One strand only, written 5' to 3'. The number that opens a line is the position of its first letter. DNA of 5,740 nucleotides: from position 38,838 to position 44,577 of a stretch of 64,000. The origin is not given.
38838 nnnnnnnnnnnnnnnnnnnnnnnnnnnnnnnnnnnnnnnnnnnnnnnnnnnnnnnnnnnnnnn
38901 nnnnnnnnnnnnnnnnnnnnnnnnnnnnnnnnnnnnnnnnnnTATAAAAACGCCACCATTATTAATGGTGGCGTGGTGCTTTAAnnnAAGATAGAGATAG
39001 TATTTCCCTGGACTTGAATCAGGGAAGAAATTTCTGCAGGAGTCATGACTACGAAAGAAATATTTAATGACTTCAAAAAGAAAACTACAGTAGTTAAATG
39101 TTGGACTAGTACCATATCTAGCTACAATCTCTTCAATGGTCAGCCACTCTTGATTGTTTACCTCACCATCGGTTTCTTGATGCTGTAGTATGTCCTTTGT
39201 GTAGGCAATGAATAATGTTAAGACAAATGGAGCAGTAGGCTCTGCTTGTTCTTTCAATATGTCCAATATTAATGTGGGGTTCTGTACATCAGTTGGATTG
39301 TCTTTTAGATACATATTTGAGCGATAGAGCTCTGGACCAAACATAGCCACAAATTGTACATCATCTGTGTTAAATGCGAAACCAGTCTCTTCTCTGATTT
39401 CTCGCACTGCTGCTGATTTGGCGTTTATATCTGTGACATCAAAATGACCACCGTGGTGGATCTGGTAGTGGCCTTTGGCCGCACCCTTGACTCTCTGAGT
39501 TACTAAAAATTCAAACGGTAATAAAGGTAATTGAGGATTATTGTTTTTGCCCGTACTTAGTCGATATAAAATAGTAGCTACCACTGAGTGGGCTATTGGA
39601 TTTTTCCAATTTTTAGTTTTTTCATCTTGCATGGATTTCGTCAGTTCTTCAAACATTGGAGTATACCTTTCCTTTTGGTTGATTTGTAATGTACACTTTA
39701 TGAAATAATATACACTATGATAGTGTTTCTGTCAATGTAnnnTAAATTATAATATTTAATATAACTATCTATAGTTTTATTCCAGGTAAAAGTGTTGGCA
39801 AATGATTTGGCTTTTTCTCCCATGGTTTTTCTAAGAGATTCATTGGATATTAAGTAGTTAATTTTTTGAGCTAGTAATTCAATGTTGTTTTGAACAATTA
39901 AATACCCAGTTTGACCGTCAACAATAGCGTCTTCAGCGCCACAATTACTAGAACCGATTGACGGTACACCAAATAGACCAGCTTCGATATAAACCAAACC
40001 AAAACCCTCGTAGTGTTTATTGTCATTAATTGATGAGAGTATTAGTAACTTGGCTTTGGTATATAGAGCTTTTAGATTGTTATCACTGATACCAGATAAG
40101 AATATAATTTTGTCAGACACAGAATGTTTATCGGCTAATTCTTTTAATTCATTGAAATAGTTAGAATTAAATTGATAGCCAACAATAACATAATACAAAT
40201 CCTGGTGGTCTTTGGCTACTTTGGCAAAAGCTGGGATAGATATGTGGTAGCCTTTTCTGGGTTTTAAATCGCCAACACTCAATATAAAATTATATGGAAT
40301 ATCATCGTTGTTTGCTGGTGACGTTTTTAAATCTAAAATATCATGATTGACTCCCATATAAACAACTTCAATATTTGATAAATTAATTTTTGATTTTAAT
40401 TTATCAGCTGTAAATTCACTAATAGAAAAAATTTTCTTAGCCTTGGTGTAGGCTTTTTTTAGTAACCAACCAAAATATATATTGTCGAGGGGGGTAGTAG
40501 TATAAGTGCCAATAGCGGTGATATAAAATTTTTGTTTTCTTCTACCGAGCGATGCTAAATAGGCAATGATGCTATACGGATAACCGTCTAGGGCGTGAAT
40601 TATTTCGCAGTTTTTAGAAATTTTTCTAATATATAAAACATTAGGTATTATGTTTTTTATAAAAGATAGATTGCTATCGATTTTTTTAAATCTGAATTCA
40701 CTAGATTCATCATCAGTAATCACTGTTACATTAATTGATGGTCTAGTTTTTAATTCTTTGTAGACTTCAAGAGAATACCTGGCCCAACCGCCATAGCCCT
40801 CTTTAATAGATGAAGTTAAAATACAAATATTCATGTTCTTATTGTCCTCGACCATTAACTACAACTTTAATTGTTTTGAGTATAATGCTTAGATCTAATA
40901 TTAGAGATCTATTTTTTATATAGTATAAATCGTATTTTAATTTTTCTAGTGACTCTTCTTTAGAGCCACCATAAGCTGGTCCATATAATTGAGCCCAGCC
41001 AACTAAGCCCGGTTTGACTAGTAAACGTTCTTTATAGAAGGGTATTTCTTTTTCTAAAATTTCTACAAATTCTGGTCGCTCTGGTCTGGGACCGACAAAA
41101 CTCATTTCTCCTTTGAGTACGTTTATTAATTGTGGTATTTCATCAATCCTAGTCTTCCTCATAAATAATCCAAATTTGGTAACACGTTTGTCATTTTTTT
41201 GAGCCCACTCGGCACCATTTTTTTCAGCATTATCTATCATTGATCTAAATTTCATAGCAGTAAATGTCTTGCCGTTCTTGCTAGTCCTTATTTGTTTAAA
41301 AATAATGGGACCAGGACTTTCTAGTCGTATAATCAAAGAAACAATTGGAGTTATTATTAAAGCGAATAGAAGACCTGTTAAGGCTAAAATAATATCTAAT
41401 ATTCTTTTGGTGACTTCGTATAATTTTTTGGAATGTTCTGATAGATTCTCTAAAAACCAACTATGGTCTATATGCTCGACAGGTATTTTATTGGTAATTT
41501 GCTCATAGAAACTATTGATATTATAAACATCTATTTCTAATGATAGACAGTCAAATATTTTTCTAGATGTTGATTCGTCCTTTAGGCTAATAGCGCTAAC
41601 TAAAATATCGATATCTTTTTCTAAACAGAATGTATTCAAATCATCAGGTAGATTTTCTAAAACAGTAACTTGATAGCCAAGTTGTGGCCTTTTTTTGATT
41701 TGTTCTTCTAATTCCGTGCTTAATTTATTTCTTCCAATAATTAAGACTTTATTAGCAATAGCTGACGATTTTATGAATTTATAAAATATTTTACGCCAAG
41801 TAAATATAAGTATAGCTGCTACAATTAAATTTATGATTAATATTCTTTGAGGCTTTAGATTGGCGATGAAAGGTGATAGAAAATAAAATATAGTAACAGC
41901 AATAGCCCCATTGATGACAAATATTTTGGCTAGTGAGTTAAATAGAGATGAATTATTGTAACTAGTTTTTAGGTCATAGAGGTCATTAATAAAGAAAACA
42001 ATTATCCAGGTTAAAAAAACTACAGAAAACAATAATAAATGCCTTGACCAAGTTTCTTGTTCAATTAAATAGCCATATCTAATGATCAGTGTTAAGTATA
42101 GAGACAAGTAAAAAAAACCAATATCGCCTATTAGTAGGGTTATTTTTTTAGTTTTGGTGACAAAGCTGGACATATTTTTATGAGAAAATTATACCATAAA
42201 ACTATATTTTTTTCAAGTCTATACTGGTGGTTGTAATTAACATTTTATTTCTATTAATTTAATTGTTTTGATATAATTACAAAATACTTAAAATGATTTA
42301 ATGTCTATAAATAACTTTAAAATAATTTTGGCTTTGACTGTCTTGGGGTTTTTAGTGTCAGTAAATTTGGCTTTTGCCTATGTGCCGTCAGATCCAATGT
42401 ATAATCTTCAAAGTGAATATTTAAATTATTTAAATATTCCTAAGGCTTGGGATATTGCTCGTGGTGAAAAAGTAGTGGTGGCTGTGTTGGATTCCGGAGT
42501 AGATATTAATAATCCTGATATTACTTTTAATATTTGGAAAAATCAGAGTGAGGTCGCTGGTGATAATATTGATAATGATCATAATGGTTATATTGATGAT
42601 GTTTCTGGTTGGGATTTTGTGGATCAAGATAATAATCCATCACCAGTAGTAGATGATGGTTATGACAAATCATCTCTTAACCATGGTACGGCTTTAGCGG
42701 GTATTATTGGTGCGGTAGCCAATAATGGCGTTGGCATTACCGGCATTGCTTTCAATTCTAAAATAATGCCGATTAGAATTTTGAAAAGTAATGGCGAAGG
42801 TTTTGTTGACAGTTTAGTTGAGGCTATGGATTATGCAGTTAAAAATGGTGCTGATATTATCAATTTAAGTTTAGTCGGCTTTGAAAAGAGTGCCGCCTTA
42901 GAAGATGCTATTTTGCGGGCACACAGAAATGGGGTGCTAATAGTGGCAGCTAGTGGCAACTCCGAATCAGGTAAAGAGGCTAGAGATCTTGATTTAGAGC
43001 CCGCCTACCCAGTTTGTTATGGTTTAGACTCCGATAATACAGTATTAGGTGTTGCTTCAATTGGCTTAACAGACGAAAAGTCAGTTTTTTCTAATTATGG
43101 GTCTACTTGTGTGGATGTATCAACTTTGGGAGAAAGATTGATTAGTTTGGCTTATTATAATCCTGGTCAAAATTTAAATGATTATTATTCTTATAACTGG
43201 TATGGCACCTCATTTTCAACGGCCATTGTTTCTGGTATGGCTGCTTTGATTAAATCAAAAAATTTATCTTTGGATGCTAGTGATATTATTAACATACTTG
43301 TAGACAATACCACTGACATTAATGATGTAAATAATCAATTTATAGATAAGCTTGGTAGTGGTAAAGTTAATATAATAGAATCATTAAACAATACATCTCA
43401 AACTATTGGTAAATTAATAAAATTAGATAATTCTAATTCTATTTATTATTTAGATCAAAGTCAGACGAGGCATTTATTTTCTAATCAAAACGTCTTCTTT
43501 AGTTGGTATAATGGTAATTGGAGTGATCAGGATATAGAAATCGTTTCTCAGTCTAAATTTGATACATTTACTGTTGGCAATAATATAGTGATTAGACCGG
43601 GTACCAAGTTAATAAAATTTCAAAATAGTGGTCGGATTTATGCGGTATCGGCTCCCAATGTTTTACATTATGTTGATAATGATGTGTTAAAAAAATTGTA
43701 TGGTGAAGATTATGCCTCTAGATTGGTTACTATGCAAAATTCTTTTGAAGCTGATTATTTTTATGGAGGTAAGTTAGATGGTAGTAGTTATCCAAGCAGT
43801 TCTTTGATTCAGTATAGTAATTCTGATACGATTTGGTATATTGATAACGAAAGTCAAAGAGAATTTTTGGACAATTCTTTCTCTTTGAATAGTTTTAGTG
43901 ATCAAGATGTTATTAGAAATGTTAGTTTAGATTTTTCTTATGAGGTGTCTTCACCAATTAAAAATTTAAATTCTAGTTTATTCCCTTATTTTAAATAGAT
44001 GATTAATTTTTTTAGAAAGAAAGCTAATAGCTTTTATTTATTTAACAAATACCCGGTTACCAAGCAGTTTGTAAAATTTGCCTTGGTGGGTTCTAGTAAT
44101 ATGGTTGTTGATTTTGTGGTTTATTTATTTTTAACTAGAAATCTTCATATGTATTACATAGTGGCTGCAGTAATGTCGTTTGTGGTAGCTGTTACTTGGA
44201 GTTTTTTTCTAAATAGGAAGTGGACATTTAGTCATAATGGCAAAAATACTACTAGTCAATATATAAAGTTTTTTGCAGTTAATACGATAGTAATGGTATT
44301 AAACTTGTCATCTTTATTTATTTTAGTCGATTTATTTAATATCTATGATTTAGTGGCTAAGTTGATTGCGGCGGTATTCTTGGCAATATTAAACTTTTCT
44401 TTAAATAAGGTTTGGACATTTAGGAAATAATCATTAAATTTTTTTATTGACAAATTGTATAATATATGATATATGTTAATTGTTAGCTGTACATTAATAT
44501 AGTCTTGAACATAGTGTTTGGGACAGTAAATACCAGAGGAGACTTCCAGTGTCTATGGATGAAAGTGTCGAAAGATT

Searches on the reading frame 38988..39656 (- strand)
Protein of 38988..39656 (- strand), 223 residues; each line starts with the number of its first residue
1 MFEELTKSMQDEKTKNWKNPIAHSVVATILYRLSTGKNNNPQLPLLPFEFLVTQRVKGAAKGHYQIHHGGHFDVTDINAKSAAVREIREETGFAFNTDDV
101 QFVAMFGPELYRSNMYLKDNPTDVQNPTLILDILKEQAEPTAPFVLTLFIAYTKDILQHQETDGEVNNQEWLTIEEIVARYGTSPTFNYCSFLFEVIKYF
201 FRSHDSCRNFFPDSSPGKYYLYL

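Call 78: search_protein_families(library=pfam, proteins=[window:38988-39656:-], max_evalue=0.00001)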
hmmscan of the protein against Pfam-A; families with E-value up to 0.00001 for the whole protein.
window:38988-39656:- (223 aa): 1 family
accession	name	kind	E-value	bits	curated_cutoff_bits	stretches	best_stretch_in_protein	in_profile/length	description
PF00293.34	NUDIX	-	1.2e-08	35.5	21.1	1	50-178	17-119/134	NUDIX domain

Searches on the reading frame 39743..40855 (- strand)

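Call 78: search_protein_families(library=pfam, proteins=[window:39743-40855:-], max_evalue=0.00001)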
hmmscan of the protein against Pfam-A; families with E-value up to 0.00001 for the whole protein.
window:39743-40855:- (371 aa): 4 families
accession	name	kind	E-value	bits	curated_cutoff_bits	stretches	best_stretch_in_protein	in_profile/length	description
PF00534.26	Glycos_transf_1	-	1.8e-41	142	26.4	1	188-351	15-171/172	Glycosyl transferases group 1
PF13692.12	Glyco_trans_1_4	-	4.4e-23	82.5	27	1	191-338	4-142/142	Glycosyl transferases group 1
PF13439.12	Glyco_transf_4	-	2.9e-10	40.9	28.5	1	21-172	1-169/170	Glycosyltransferase Family 4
PF20706.3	GT4-conflict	-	5.6e-06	26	26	1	188-362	197-382/385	Family 4 Glycosyltransferase in conflict systems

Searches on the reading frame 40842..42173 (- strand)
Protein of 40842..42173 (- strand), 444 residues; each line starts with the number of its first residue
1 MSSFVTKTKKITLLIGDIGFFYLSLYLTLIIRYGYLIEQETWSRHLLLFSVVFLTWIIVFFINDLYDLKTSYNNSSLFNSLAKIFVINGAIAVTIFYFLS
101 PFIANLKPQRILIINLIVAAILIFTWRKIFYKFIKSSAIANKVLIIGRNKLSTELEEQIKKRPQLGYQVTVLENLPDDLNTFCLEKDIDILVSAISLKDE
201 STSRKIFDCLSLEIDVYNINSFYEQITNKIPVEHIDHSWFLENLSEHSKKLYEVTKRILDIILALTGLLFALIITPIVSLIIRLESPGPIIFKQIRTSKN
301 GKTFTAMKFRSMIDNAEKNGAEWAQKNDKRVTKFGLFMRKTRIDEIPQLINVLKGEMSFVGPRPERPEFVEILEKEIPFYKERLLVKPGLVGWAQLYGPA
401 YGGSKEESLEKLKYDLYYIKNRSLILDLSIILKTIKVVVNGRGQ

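Call 78: search_protein_families(library=pfam, proteins=[window:40842-42173:-], max_evalue=0.00001)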
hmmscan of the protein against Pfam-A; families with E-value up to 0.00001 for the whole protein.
window:40842-42173:- (444 aa): 1 family
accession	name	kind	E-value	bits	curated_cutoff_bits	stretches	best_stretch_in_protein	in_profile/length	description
PF02397.22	Bac_transf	-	4.9e-66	222.1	27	1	256-439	1-178/179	Bacterial sugar transferase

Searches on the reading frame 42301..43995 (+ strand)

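Call 78: search_protein_families(library=pfam, proteins=[window:42301-43995:+], max_evalue=0.00001)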
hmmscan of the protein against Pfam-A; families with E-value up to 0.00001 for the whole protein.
window:42301-43995:+ (565 aa): 1 family
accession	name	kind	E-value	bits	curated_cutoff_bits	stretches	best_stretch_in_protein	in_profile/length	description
PF00082.27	Peptidase_S8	-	1.6e-44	152.9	21.8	1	55-342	1-278/288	Subtilase family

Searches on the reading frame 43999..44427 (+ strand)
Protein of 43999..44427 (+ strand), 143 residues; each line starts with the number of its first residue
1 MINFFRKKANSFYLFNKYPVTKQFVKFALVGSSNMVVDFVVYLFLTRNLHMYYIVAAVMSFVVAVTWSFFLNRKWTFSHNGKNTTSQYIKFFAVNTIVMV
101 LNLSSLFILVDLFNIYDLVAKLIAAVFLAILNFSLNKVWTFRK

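Call 78: search_protein_families(library=pfam, proteins=[window:43999-44427:+], max_evalue=0.00001)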
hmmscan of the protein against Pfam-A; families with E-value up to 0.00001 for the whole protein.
window:43999-44427:+ (143 aa): 1 family
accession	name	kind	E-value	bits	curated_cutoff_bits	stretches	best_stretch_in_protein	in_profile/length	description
PF04138.20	GtrA_DPMS_TM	-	4.3e-28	98.3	26.1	1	26-141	1-117/117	GtrA/DPMS, transmembrane domain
